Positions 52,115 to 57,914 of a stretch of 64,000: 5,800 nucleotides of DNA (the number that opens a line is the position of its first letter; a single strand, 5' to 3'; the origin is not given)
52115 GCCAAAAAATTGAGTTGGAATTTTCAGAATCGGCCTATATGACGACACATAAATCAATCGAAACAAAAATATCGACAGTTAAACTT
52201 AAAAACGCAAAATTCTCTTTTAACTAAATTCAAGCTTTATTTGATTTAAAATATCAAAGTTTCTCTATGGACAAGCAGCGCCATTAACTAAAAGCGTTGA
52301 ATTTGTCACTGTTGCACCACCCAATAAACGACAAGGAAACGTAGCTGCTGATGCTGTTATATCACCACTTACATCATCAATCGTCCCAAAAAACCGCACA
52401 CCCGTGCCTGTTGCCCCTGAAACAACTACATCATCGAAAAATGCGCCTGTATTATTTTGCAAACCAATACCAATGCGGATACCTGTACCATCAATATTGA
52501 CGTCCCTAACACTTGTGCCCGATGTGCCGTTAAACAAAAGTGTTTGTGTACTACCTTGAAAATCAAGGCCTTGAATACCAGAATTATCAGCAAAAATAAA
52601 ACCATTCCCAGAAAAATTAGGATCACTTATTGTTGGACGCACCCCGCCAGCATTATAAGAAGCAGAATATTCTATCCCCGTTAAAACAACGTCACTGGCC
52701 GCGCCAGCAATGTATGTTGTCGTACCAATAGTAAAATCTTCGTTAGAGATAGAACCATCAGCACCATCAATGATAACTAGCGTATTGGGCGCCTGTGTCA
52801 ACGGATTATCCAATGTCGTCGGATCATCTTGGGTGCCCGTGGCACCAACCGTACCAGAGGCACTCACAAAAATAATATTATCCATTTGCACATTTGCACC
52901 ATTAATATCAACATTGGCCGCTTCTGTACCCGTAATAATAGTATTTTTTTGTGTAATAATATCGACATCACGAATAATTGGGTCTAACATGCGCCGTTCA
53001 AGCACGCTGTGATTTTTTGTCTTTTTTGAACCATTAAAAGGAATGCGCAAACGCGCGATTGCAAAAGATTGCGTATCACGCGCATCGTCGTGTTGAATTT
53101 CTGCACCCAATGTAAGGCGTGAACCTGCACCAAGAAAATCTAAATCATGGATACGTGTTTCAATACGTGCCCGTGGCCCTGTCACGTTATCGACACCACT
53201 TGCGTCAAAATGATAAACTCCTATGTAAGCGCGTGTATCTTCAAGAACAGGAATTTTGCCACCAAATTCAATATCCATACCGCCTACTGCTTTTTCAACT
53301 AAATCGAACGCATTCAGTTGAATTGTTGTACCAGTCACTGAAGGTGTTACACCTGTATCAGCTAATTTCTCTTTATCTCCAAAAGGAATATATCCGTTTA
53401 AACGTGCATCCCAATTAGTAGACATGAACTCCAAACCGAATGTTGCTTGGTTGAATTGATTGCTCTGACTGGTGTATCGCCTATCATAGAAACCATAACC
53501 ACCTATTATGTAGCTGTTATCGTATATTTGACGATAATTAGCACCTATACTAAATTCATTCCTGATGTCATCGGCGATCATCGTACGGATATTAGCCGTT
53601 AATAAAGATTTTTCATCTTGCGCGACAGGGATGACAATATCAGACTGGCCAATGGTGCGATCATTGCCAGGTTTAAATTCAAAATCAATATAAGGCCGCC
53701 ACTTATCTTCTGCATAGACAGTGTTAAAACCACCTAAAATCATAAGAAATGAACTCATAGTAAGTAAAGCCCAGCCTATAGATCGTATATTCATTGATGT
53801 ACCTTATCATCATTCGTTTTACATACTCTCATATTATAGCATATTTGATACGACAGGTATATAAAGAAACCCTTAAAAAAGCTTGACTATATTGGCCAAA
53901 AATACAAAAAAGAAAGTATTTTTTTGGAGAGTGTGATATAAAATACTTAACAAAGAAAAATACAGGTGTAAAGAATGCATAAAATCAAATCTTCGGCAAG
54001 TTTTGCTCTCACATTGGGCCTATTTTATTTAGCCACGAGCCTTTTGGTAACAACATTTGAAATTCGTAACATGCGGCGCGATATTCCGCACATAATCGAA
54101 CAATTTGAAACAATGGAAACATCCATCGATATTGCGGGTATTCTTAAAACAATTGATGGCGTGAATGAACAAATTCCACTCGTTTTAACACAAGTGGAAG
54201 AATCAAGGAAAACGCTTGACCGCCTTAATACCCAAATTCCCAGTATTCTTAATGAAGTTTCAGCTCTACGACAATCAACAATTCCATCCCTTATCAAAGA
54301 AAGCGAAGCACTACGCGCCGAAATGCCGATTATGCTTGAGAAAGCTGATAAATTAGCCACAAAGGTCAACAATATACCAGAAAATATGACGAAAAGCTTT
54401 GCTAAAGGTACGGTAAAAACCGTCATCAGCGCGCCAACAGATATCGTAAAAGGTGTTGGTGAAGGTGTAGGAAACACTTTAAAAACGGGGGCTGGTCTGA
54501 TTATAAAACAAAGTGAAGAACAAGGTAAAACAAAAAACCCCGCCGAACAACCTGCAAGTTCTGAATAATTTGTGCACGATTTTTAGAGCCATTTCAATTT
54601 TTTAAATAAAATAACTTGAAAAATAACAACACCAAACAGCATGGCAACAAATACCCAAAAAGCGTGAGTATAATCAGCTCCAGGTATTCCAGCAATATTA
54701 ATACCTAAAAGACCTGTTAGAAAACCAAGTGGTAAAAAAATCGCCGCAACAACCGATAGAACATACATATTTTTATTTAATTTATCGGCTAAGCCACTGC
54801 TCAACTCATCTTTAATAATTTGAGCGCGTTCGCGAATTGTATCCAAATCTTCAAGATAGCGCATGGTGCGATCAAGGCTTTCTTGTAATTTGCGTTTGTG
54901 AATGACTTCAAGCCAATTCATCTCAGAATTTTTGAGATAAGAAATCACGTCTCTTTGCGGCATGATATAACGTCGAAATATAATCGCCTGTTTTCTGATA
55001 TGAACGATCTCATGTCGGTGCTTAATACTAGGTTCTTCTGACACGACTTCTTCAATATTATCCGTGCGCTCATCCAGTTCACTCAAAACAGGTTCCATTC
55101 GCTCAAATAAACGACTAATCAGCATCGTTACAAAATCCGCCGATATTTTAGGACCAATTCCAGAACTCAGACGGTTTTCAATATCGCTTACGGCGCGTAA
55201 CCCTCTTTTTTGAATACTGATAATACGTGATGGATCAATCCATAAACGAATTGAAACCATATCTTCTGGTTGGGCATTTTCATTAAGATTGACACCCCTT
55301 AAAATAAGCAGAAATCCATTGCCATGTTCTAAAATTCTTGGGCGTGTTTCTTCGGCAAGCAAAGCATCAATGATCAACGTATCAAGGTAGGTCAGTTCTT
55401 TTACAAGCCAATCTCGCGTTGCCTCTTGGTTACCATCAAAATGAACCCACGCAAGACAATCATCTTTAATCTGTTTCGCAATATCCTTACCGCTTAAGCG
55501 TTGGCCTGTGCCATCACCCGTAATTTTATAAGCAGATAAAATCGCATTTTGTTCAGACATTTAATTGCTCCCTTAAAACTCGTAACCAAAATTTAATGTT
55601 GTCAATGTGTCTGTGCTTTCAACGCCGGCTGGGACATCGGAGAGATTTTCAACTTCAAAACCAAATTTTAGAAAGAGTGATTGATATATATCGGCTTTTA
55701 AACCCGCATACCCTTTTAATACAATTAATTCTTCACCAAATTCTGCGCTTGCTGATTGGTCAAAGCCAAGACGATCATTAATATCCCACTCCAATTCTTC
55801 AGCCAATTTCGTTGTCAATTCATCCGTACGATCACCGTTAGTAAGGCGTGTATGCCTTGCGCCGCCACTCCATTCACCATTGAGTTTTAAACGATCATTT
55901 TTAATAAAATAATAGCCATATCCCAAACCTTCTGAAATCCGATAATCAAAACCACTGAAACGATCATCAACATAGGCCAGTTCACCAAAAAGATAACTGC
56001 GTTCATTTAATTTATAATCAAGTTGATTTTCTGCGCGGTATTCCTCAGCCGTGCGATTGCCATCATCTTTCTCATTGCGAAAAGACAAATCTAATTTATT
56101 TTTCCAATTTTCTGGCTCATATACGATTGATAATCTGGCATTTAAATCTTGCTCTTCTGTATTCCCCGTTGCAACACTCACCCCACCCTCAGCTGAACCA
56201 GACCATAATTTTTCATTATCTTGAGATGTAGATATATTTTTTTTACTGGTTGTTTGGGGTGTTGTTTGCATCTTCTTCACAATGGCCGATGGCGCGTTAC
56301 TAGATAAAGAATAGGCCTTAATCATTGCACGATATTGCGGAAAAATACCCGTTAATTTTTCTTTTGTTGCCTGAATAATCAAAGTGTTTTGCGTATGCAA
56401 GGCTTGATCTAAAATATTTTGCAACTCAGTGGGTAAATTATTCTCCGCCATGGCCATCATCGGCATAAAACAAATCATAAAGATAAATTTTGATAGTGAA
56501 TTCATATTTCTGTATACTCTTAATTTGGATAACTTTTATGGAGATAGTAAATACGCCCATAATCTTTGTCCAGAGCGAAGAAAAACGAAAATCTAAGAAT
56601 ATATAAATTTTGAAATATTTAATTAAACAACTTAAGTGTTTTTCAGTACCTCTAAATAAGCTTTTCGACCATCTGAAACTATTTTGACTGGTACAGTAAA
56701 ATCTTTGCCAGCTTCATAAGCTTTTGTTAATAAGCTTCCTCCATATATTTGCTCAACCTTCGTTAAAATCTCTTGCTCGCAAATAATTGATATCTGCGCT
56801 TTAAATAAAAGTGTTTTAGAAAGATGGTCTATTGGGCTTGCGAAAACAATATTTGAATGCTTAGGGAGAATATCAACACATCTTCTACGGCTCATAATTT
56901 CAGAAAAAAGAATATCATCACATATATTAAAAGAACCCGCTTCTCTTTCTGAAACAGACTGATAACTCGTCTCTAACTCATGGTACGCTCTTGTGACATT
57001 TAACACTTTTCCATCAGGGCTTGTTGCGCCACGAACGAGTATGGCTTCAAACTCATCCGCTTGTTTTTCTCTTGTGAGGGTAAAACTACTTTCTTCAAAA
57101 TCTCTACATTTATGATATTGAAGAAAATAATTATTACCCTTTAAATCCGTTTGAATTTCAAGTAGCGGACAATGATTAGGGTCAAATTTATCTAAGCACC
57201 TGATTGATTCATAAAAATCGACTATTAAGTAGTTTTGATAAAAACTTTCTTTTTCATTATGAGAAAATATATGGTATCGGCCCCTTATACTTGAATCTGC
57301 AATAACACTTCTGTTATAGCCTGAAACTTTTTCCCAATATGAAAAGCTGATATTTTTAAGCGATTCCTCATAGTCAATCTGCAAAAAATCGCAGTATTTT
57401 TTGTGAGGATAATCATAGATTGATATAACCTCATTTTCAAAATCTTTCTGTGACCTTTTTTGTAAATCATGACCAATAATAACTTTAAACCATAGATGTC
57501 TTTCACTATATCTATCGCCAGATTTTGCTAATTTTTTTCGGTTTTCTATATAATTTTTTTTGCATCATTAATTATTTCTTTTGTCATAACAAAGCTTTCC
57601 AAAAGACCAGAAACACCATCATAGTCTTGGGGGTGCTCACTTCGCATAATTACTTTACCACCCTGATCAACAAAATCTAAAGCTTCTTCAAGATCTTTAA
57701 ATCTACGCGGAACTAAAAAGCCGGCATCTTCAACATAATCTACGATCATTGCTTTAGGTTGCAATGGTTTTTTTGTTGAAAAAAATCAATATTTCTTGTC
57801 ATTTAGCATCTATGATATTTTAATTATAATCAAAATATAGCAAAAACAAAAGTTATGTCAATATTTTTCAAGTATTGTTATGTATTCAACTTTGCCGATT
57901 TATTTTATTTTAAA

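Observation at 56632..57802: Gene next to tRNA-Lys is split at homopolymeric A runs, and the frames rejoin after a -1 shift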

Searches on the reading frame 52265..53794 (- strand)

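Call 23: search_protein_families(library=pfam, proteins=[window:52265-53794:-], max_evalue=0.001)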
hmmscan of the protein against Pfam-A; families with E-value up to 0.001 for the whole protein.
window:52265-53794:- (509 aa): 1 family
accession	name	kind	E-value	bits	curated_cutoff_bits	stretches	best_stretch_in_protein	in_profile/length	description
PF11924.14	IAT_beta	-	9.5e-12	45.5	22.3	1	45-198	59-192/279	Inverse autotransporter, beta-domain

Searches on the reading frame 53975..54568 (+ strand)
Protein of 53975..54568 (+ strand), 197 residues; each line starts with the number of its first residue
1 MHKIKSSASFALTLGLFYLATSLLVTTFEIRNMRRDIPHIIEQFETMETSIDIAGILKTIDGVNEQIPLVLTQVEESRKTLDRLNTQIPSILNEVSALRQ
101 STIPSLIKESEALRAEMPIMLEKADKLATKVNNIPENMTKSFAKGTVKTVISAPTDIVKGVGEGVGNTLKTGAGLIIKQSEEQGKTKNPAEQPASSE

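Call 23: search_protein_families(library=pfam, proteins=[window:53975-54568:+], max_evalue=0.001)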
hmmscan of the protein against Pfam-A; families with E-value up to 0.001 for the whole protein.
window:53975-54568:+ (197 aa): 1 family
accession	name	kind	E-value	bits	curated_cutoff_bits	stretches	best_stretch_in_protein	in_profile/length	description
PF04108.17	ATG17_like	-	0.00075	19.5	43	1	45-124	103-185/355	Autophagy protein ATG17-like domain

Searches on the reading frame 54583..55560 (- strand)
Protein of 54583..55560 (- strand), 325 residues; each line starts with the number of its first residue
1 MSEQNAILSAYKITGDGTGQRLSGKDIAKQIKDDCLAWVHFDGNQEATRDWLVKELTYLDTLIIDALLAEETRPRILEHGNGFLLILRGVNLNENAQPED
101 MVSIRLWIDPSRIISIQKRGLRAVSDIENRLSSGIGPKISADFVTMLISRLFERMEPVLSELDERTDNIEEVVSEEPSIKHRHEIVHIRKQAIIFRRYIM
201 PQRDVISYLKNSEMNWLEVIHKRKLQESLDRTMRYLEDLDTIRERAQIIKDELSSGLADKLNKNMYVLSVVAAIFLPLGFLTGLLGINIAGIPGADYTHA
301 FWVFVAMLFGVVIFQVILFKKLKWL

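Call 23: search_protein_families(library=pfam, proteins=[window:54583-55560:-], max_evalue=0.001)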
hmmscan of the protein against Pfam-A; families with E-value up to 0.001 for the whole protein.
window:54583-55560:- (325 aa): 1 family
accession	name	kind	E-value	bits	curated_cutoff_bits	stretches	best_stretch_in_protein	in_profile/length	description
PF01544.23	CorA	-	1.6e-70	238.2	27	1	36-321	4-292/292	CorA-like Mg2+ transporter protein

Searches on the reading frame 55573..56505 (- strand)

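Call 23: search_protein_families(library=pfam, proteins=[window:55573-56505:-], max_evalue=0.001)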
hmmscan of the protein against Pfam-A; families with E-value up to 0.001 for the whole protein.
window:55573-56505:- (310 aa): 1 family
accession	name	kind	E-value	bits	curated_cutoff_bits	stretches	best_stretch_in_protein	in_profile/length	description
PF04338.18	DUF481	-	3.2e-49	168.2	21.1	1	107-310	3-210/210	Protein of unknown function, DUF481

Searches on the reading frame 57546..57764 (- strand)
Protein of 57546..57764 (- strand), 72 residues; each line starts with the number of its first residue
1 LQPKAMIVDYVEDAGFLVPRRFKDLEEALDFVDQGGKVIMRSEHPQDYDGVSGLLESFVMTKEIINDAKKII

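Call 11: list_cluster_members(proteins=[P0001, window:57546-57764:-, window:58126-58638:-, window:55573-56505:-])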
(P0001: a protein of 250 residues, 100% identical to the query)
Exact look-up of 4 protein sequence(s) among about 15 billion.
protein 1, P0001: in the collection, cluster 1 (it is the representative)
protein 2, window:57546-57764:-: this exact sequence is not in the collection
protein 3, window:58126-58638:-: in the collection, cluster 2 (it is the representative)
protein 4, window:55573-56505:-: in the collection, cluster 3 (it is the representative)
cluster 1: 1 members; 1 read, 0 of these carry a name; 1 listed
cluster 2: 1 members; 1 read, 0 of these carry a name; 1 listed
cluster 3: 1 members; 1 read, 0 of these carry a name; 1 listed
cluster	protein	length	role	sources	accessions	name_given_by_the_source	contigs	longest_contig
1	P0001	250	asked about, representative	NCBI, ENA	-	-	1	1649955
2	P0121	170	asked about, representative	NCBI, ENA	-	-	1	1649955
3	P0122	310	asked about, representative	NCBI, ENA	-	-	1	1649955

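Call 59: find_homologous_proteins(query=P0122, max_evalue=1e-20)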
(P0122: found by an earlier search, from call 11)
Query P0122 (310 aa): 18 proteins with E <= 1e-20 among 861 candidates.
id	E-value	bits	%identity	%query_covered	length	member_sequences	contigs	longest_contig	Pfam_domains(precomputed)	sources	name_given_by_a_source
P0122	3.5e-203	691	100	100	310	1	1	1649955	PF04338.19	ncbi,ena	-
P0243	7.6e-145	500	72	100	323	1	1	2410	PF04338.19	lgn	-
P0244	1.6e-99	351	53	98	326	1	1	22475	PF04338.19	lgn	-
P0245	6.1e-58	215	37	98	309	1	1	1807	PF04338.19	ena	-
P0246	2.7e-55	206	40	98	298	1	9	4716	PF04338.19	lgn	-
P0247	1.8e-52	197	36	98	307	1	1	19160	PF04338.19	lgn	-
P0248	9.4e-44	168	41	68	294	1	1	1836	PF04338.19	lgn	-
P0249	2.6e-40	157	34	93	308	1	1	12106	PF04338.19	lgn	-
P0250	2.6e-31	127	35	69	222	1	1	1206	PF04338.19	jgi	jgi:putative salt-induced outer membrane protein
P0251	3.2e-31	127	35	68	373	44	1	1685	PF04338.19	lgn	-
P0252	5.1e-31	126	31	77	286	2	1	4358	PF04338.19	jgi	jgi:putative salt-induced outer membrane protein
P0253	6.6e-31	126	29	98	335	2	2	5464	PF04338.19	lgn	-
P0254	1.2e-30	125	38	69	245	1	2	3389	PF04338.19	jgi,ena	-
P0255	3.0e-28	117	32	72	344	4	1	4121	PF04338.19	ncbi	-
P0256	3.2e-27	114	35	64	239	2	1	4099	PF04338.19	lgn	-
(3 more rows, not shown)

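Call 60: find_encoding_contigs(protein=P0243, flank=5000, max_places=2)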
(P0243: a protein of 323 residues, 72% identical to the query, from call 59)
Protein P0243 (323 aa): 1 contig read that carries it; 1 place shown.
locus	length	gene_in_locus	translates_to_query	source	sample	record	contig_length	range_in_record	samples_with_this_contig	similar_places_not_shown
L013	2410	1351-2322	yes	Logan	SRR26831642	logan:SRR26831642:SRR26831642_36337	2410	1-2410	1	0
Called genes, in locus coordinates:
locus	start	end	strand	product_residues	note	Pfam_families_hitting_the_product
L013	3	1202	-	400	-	?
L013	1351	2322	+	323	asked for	PF04338:DUF481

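Call 61: find_encoding_contigs(protein=P0244, flank=8000, max_places=2)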
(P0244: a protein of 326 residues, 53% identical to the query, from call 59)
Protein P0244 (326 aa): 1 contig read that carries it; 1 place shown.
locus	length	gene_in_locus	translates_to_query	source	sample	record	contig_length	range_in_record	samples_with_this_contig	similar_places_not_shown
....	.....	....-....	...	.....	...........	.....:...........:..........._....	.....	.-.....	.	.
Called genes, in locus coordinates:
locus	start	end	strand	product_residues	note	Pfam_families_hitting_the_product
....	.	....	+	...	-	?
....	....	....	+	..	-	-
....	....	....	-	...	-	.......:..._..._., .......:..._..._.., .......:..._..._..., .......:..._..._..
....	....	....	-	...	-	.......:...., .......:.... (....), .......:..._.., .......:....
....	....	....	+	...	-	-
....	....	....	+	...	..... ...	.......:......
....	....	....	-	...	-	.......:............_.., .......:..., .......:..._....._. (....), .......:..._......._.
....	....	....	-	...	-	-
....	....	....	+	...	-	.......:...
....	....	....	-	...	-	-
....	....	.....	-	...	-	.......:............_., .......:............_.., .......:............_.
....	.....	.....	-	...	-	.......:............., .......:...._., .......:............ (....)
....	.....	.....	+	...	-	-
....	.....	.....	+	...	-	-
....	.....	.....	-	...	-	-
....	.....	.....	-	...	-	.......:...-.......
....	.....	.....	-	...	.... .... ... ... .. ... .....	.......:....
